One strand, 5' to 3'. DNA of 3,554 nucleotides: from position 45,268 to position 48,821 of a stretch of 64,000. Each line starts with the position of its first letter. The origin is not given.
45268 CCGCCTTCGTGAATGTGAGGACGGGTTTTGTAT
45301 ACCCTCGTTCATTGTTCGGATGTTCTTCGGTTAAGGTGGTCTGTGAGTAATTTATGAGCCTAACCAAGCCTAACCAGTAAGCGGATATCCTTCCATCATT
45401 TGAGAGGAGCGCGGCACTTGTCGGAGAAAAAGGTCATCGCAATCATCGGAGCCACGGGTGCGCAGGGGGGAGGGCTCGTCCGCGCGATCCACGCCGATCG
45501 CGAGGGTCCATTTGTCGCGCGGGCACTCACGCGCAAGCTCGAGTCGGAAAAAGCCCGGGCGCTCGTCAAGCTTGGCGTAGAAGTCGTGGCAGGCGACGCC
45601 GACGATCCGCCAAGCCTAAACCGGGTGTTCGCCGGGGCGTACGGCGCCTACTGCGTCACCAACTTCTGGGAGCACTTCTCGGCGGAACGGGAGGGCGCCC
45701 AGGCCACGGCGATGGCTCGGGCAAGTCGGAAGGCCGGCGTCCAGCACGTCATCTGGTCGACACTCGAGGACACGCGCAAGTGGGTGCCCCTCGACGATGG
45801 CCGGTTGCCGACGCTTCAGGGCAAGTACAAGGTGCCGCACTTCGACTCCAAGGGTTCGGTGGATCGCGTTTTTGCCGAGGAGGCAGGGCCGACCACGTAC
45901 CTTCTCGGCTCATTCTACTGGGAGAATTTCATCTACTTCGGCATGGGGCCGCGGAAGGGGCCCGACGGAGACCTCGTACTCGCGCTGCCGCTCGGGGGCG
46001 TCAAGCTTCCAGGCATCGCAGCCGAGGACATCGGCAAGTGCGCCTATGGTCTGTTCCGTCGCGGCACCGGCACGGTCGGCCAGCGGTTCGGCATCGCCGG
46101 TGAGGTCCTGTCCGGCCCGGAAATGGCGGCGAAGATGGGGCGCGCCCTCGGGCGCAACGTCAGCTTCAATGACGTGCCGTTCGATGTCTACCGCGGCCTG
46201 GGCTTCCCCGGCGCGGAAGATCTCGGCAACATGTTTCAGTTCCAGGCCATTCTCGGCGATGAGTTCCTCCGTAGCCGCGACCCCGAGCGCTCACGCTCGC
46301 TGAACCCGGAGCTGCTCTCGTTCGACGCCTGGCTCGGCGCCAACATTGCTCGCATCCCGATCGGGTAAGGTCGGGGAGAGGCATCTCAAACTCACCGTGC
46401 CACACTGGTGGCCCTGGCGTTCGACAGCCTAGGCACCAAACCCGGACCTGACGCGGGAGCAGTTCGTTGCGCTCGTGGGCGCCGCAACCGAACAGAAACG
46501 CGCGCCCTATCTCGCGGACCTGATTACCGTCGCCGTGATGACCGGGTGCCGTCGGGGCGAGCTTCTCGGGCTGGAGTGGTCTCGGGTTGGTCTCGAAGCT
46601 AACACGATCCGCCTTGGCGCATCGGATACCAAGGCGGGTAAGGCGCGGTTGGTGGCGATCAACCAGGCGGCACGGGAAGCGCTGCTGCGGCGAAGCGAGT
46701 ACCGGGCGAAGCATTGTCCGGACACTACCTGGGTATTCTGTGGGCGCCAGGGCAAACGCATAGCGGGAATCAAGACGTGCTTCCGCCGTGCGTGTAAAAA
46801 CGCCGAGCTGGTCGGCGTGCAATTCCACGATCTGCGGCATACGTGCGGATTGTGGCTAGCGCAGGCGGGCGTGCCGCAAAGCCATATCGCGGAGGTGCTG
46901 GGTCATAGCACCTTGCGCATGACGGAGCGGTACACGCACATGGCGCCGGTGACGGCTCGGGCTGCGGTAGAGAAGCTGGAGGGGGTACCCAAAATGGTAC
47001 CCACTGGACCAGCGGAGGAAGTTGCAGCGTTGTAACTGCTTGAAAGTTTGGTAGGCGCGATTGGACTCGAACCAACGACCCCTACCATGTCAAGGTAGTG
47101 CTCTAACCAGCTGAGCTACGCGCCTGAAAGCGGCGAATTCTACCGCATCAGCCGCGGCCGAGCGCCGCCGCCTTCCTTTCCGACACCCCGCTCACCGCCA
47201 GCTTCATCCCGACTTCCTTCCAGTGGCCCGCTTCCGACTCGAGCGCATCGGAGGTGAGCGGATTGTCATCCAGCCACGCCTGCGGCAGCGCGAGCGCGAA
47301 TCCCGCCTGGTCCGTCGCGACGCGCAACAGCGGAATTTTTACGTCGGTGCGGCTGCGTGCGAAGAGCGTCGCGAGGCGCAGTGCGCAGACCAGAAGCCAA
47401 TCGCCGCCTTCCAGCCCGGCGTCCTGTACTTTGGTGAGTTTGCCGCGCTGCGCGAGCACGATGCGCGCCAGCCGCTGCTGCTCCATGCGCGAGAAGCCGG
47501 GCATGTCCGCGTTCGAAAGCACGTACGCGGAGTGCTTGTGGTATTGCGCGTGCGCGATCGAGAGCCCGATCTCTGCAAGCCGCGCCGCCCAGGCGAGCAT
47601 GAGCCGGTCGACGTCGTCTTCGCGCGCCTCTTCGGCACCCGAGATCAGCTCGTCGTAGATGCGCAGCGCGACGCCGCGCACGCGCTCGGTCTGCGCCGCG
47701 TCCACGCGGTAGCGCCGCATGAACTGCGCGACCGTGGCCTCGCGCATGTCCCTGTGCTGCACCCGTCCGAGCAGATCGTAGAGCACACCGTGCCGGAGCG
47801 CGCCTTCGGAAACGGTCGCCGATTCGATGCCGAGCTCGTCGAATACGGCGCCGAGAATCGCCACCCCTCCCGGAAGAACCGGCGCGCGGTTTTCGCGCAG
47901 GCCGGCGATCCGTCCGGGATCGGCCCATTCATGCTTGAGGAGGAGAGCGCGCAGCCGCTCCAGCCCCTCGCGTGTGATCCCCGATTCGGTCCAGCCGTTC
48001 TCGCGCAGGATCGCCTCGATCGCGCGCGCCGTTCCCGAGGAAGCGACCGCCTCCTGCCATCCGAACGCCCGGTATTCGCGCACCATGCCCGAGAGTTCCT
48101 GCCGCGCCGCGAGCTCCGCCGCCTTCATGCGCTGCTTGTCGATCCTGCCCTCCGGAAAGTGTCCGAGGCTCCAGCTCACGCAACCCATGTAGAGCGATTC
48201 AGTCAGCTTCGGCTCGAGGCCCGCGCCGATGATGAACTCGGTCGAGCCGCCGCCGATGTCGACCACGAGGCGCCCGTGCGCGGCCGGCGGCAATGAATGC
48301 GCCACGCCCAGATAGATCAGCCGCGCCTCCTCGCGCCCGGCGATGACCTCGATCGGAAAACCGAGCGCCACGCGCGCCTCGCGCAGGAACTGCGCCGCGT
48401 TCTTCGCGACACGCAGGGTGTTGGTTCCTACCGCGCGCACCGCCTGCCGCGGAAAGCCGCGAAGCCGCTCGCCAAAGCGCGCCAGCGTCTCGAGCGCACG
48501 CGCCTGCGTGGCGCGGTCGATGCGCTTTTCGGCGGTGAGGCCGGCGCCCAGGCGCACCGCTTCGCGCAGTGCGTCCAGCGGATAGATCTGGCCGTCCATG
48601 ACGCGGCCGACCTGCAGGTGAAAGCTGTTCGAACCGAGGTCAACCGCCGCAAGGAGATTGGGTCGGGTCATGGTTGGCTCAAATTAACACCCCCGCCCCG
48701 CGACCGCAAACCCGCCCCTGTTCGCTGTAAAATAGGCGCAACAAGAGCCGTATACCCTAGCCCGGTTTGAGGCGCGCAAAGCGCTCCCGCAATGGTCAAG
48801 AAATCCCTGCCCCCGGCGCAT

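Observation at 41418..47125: Decayed genomic island integrated in tRNA-Val(GAC), bounded by perfect 45-nt direct repeats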

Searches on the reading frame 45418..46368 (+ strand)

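Call 8: search_protein_families(library=pfam, proteins=[window:45418-46368:+], max_evalue=0.01)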
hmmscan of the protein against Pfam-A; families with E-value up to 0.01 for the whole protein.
window:45418-46368:+ (316 aa): 2 families
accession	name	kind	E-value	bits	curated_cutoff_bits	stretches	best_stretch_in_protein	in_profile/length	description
PF05368.20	NmrA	-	9.4e-46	157.2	27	1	3-278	1-269/298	NmrA-like family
PF13460.12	NAD_binding_10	-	3.1e-09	37.4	27.2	1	11-116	1-98/184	NAD(P)H-binding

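Call 21: search_protein_families(library=ncbifam, proteins=[window:45418-46368:+], max_evalue=0.01)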
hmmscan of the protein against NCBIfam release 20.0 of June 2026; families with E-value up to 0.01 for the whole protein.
window:45418-46368:+ (316 aa): 2 families
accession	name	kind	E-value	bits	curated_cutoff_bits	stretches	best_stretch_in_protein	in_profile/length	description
TIGR03466.1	HpnA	hypoth_equivalog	0.00011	21.2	367.65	1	9-114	5-111/327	hopanoid-associated sugar epimerase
NF052578.1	StrlDmthSdmBMthl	equivalog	0.0057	16.4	600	1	9-92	5-83/328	sterol demethylase protein SdmB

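Call 33: search_protein_families(library=padloc, proteins=[window:45418-46368:+], max_evalue=0.01)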
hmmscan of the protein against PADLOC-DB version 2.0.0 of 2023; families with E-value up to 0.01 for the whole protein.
window:45418-46368:+ (316 aa): 0 families

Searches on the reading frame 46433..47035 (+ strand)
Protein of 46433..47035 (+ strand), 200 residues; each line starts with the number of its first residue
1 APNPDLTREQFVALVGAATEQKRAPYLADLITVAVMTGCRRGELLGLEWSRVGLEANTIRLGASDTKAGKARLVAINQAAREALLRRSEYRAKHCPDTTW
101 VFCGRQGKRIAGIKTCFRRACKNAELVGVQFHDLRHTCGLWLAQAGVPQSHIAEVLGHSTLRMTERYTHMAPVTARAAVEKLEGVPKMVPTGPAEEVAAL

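Call 8: search_protein_families(library=pfam, proteins=[window:46475-47035:+], max_evalue=0.01)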
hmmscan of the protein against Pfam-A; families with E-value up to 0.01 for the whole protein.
window:46475-47035:+ (186 aa): 1 family
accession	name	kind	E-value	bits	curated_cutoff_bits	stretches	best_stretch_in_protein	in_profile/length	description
PF00589.27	Phage_integrase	-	2.2e-32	112.7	27.1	1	7-157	18-169/172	Phage integrase family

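Call 21: search_protein_families(library=ncbifam, proteins=[window:46433-47035:+], max_evalue=0.01)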
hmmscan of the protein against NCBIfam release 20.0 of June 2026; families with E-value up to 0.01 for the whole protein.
window:46433-47035:+ (200 aa): 12 families
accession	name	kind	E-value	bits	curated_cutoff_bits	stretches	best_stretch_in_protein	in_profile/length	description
NF040815.2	recomb_XerA_Arch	equivalog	3.3e-17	62.9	220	1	29-172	116-256/263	site-specific tyrosine recombinase/integron integrase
TIGR02224.1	recomb_XerC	equivalog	3.9e-16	59.3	335.15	1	6-171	107-278/295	tyrosine recombinase XerC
TIGR02225.1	recomb_XerD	equivalog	1.2e-13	51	329.6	1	6-177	104-281/290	site-specific tyrosine recombinase XerD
NF007371.0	PRK09871.1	subfamily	9.3e-12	44.9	222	1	28-170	29-174/198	tyrosine-type DNA invertase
NF001399.0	PRK00283.1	subfamily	1.1e-11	44.6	279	1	6-177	114-290/300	tyrosine recombinase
NF007370.0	PRK09870.1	subfamily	1.4e-09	37.9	221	1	6-169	13-178/200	tyrosine-type DNA invertase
NF003462.0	PRK05084.1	equivalog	2.1e-08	33.3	267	1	30-183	200-357/360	tyrosine recombinase XerS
NF002331.0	PRK01287.1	subfamily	2.5e-06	26.7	371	1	34-171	171-313/365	site-specific tyrosine recombinase XerC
TIGR02249.1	integrase_gron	subfamily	8.9e-06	25.3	265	1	113-175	242-305/315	integron integrase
NF041502.1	integrase_1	equivalog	0.00067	18.5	350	1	124-175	314-365/484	site-specific integrase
NF011946.0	PRK15417.1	equivalog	0.00077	18.7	435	1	113-189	257-334/337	integron integrase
NF040693.1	recomb_GmtY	equivalog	0.0029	16.9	340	1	127-171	389-433/441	gamma-mobile-trio recombinase GmtY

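Call 23: find_related_loci(query=window:46433-47035:+, collection=genome_contigs, flank=8000)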
Query window:46433-47035:+ (200 aa) in genome_contigs; peptide patterns used: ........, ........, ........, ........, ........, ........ (x = any residue, [..] = any of these).
119 stretches matched a pattern; 47 encode a relative of the query (tblastn E <= 1e-3); 47 distinct loci.
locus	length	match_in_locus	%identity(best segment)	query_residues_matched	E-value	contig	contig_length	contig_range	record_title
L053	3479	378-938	71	6-192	2e-87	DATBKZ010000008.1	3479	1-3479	MAG TPA_asm: Burkholderiales bacterium isolate SMAG_U3959 k141_1835133, whole genome shotgun sequence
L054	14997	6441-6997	61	6-190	2e-55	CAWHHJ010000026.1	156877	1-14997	MAG: uncultured beta proteobacterium isolate MFD00392.bin.2.275 genome assembly, contig: contig_77224, whole genome shot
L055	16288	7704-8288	31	9-187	1e-17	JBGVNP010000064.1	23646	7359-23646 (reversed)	MAG: Eubacteriales bacterium isolate fecal_MAG_231 fecal_MAG_231_contig_0064, whole genome shotgun sequence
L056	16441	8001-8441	33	31-184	6e-17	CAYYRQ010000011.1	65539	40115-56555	MAG TPA_asm: uncultured Alphaproteobacteria bacterium isolate binchicken_co237_95 genome assembly, contig: NODE_304_leng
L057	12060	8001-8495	31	14-184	2e-16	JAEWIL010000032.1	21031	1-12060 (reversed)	MAG: Proteobacteria bacterium isolate OH_PBrB_107 k127_444195, whole genome shotgun sequence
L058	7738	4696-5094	35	31-170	3e-16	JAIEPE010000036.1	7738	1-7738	MAG: Alphaproteobacteria bacterium isolate co.spades.DASTOOL.1kb_161 c_000000419957, whole genome shotgun sequence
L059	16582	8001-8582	32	13-187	1e-15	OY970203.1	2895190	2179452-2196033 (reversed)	MAG: uncultured Thermoleophilia bacterium isolate MFD04944.bin.c.2 genome assembly, chromosome: 1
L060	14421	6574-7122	33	31-192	2e-15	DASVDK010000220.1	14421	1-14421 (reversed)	MAG TPA_asm: Thermodesulfobacteriota bacterium isolate SMAG_U2031 k141_501785, whole genome shotgun sequence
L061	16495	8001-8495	29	14-184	2e-14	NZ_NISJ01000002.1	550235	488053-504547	Sphingopyxis witflariensis strain DSM 14551 NODE_2_length_550235_cov_35.133, whole genome shotgun sequence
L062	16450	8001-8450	31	13-169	1e-14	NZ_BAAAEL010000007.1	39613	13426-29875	Sphingomonas molluscorum strain JCM 14122 sequence07, whole genome shotgun sequence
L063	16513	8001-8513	33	36-187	1e-14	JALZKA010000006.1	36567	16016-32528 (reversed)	MAG: Actinomycetota bacterium isolate MOJ bin54 SC8839_NODE_86_length_36567_cov_1.451262, whole genome shotgun sequence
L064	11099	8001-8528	29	6-184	9e-15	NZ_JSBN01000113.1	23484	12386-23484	Sphingomonas sp. Ant H11 contig_113, whole genome shotgun sequence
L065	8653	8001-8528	29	6-184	9e-15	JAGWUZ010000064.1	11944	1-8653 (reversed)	MAG: Sphingomonadales bacterium isolate REEB408 contig-150_5464, whole genome shotgun sequence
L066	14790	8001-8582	30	4-178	6e-14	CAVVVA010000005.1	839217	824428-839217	MAG: uncultured Actinomycetes bacterium isolate MFD03726.bin.2.9 genome assembly, contig: contig_30488, whole genome sho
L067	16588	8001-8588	29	4-182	1e-13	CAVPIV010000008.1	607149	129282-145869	MAG: uncultured Thermoleophilia bacterium isolate MFD00032.bin.1.63 genome assembly, contig: contig_88363, whole genome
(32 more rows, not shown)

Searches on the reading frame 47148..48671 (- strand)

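Call 8: search_protein_families(library=pfam, proteins=[window:47148-48671:-], max_evalue=0.01)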
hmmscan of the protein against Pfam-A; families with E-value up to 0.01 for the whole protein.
window:47148-48671:- (507 aa): 2 families
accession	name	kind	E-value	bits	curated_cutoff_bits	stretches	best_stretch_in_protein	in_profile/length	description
PF02541.22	Ppx-GppA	-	7e-70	236.1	27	1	22-302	3-283/285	Ppx/GppA phosphatase family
PF21447.3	Ppx-GppA_III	-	1e-40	139.9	27.3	1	310-480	2-176/177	Ppx/GppA phosphatase, domain III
